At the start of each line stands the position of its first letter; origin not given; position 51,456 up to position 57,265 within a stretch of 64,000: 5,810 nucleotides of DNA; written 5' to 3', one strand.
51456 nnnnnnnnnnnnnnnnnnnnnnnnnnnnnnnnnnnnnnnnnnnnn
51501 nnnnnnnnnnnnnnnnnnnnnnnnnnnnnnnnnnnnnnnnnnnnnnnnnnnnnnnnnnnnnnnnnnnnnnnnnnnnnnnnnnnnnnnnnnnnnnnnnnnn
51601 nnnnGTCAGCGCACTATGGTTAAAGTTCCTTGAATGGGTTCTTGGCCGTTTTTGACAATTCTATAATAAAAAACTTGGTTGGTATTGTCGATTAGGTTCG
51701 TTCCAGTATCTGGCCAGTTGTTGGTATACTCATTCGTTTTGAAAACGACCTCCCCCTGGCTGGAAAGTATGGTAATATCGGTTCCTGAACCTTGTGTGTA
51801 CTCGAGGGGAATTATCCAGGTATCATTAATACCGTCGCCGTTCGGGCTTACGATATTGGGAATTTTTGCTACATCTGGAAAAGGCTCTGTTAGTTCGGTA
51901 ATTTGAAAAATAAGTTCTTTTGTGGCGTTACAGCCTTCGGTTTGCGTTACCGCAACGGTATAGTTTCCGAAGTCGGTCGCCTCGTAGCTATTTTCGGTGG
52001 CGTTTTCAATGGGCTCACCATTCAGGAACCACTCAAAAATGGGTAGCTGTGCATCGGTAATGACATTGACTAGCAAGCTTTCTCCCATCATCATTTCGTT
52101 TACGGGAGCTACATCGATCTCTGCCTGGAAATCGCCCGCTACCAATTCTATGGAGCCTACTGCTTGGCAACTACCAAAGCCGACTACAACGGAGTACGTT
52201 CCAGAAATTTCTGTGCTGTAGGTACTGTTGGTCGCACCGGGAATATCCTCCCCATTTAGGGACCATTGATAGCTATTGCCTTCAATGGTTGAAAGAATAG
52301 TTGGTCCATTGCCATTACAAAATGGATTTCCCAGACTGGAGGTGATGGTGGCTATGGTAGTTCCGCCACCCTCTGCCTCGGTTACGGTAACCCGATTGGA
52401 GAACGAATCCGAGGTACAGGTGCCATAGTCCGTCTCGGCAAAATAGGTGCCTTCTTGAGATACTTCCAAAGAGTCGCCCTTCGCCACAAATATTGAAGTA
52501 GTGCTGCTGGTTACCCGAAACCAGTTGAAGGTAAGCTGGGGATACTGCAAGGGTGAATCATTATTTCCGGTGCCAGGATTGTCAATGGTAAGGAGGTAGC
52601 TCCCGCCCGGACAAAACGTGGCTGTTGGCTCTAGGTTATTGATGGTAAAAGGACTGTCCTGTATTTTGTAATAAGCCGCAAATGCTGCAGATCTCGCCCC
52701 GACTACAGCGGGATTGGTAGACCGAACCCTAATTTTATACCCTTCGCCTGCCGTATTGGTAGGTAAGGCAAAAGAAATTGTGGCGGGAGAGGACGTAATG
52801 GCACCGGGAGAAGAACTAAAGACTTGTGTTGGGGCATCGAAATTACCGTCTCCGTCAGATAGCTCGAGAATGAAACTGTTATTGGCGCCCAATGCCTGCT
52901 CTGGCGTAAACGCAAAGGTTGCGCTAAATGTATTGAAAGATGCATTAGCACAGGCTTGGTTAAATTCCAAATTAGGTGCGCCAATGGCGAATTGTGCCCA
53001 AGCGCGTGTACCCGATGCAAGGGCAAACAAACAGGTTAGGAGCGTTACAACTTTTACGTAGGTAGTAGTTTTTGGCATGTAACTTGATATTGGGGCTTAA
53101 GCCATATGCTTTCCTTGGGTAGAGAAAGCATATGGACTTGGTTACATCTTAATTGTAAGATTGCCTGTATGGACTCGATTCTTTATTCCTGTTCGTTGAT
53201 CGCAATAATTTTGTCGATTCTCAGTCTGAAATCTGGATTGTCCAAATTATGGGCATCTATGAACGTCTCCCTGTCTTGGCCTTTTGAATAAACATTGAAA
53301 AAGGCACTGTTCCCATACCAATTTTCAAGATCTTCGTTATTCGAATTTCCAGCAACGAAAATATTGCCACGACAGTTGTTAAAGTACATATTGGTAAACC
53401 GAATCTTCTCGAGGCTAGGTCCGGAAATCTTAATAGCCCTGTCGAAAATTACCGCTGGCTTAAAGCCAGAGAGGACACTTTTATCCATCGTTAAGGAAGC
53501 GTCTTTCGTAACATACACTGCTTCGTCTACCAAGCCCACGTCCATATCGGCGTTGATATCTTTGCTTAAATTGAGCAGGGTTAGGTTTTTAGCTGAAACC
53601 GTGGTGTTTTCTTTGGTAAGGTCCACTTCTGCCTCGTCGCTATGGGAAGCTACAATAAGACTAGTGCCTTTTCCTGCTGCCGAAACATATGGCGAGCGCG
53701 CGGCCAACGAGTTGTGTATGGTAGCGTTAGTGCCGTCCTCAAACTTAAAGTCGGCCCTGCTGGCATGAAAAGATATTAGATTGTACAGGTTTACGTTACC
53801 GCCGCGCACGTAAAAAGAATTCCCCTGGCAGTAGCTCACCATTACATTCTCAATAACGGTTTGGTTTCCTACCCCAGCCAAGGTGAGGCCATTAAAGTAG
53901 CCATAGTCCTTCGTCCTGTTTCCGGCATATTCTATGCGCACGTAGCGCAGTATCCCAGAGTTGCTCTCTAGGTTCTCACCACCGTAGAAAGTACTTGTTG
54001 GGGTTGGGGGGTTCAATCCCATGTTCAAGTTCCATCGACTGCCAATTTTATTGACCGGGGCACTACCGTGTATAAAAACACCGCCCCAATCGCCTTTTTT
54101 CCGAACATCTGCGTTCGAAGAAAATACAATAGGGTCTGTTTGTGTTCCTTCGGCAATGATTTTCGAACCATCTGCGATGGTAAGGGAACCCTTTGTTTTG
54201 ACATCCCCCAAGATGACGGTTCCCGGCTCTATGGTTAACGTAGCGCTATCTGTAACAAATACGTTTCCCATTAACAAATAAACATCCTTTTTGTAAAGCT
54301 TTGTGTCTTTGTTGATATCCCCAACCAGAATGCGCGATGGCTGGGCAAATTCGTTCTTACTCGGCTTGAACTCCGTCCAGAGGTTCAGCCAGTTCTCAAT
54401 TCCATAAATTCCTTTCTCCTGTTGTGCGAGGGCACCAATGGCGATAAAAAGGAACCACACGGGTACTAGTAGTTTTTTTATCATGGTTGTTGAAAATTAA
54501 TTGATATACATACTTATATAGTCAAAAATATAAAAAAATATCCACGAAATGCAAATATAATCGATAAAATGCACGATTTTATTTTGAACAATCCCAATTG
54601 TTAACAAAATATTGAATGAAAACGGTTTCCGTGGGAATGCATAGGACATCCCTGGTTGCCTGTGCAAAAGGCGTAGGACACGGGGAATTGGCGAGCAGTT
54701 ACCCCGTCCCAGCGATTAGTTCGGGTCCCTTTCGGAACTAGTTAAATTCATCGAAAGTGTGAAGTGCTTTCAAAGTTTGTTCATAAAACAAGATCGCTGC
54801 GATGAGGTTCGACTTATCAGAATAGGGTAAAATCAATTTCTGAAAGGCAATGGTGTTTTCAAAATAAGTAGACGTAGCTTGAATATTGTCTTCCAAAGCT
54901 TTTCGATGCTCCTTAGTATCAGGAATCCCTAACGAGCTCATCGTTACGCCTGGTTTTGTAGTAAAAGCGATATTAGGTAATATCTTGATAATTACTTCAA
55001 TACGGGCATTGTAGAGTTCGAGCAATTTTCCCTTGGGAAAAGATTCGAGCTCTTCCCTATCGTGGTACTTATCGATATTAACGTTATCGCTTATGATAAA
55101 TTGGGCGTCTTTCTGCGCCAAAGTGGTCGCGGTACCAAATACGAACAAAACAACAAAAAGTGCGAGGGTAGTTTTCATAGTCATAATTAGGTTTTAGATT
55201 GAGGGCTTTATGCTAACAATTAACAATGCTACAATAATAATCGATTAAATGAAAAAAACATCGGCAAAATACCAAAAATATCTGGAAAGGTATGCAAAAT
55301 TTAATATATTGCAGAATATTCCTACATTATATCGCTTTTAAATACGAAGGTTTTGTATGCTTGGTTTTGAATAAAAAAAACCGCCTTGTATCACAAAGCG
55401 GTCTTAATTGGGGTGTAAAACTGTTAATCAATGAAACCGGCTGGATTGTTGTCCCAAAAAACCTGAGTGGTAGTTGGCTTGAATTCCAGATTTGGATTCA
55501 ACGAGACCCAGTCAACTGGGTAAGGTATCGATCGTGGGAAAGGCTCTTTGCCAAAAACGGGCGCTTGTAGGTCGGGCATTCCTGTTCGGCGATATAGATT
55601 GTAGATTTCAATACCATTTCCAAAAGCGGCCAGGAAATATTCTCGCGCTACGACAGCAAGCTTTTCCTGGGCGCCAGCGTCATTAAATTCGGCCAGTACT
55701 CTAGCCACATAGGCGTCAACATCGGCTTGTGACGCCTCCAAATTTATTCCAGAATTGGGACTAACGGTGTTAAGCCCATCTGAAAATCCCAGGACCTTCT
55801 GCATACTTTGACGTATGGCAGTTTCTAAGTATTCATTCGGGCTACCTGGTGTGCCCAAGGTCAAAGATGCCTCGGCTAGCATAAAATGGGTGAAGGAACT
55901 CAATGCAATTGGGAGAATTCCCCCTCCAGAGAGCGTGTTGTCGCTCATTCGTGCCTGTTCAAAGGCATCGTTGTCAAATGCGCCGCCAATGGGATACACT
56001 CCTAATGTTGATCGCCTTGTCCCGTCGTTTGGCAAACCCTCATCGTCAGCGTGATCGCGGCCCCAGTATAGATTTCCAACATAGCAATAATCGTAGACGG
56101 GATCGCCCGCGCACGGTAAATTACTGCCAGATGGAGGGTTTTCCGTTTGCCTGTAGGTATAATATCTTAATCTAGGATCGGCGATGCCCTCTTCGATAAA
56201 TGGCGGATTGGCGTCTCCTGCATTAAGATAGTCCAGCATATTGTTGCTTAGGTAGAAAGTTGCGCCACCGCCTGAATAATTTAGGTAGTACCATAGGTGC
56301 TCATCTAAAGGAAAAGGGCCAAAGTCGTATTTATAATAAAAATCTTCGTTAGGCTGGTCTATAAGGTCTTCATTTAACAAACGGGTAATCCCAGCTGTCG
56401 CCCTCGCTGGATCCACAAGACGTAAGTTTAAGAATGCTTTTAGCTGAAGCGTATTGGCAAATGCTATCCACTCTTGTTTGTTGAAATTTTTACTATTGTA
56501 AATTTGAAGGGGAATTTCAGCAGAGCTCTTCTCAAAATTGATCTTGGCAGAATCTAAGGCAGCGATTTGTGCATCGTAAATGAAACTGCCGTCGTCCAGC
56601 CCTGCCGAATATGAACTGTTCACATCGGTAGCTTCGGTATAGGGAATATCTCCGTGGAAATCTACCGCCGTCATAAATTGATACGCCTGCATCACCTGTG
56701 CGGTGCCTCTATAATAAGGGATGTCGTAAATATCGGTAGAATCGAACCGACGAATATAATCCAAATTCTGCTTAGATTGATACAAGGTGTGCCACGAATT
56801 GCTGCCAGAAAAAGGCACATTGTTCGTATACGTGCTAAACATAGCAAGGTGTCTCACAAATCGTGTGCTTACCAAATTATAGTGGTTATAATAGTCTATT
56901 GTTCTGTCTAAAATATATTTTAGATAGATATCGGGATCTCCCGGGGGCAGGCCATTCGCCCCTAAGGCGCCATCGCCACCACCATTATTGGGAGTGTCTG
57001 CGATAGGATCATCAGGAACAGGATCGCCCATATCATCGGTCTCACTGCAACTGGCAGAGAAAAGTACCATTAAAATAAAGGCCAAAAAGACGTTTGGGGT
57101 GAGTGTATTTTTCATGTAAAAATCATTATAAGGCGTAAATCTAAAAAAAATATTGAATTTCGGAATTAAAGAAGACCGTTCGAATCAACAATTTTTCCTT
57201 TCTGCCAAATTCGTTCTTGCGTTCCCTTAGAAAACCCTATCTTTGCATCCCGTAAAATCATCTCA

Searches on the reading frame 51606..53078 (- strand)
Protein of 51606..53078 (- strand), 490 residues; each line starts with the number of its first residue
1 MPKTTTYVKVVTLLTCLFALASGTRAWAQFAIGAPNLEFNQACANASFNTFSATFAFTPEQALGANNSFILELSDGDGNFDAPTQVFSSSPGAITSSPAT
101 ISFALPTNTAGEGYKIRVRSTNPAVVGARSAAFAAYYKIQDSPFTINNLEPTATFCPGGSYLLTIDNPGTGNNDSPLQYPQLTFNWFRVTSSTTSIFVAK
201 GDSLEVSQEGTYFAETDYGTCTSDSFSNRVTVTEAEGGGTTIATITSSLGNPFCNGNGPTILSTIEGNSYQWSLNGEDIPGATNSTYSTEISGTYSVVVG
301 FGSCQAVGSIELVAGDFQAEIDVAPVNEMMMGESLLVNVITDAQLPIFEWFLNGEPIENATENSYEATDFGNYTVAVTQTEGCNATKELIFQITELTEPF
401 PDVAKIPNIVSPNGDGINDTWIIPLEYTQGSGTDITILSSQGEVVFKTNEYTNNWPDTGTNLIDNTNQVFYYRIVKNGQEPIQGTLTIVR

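Call 5: search_protein_families(library=pfam, proteins=[window:51606-53078:-], max_evalue=0.1)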
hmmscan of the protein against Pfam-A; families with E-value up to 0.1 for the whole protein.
window:51606-53078:- (490 aa): 5 families
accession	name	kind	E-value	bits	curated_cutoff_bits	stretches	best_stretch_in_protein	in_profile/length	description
PF13585.12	CHU_C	-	8.8e-13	48.6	27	1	405-484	2-82/86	CHU_C Type IX secretion signal domain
PF19081.6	Ig_7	-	0.00014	22.5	27.3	1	151-232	8-82/84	Ig-like domain CHU_C associated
PF16820.11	PKD_3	-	0.00062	20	26.3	0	263-298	28-63/68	PKD-like domain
PF06832.18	BiPBP_C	-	0.0075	16.6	26.8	0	335-385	35-86/90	Penicillin-Binding Protein C-terminus Family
PF20009.4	GEVED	-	0.017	16.4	24.4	1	75-125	9-58/78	GEVED domain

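Call 6: search_protein_families(library=ncbifam, proteins=[window:51606-53078:-], max_evalue=0.1)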
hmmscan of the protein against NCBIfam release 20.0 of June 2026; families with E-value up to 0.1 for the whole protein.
window:51606-53078:- (490 aa): 1 family
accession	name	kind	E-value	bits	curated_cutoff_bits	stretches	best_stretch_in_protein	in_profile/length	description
TIGR04131.1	Bac_Flav_CTERM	domain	8.3e-07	29.1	35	1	405-490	2-85/85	T9SS type B sorting domain-containing protein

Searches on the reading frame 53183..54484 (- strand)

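Call 5: search_protein_families(library=pfam, proteins=[window:53183-54484:-], max_evalue=0.1)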
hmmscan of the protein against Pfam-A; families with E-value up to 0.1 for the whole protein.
window:53183-54484:- (433 aa): 1 family
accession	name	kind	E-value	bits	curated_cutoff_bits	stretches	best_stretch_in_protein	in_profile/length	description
PF06739.17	SBBP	-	0.087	13.2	20.5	0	373-387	24-38/38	Beta-propeller repeat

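Call 6: search_protein_families(library=ncbifam, proteins=[window:53183-54484:-], max_evalue=0.1)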
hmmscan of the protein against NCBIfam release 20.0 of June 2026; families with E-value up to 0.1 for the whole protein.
window:53183-54484:- (433 aa): 0 families

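Call 74: search_protein_families(library=pfam, proteins=[window:53186-54484:-], max_evalue=0.01)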
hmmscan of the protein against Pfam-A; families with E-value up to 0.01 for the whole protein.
window:53186-54484:- (433 aa): 0 families

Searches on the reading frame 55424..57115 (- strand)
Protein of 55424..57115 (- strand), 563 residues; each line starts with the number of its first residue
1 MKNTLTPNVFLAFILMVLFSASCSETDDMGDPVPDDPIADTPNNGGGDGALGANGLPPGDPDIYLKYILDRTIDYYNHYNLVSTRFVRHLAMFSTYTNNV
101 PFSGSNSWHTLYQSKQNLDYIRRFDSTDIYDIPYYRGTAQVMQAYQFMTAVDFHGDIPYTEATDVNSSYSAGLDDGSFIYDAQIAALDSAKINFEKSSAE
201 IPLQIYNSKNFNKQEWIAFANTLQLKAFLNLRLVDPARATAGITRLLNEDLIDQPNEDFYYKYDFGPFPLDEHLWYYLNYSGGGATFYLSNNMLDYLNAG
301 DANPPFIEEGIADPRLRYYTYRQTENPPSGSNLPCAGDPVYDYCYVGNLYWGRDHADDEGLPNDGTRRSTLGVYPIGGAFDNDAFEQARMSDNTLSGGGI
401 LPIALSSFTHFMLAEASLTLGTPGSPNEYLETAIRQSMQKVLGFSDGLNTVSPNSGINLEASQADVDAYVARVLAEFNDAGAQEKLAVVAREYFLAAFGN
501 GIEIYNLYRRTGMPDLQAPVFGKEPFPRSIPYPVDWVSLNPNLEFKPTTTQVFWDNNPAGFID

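Call 5: search_protein_families(library=pfam, proteins=[window:55424-57115:-], max_evalue=0.1)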
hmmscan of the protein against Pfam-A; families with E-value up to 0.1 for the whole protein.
window:55424-57115:- (563 aa): 3 families
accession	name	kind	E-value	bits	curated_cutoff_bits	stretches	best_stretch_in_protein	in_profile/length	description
PF12771.13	SusD-like_2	-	7.4e-28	98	27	2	85-299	34-250/415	Starch-binding associating with outer membrane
PF12741.13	SusD-like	-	1.4e-17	64.4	27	2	78-263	45-240/495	Susd and RagB outer membrane lipoprotein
PF14322.12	SusD-like_3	-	0.0059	17.3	27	1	105-169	75-142/191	Starch-binding associating with outer membrane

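Call 6: search_protein_families(library=ncbifam, proteins=[window:55424-57115:-], max_evalue=0.1)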
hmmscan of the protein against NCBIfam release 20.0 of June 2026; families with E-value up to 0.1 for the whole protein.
window:55424-57115:- (563 aa): 0 families
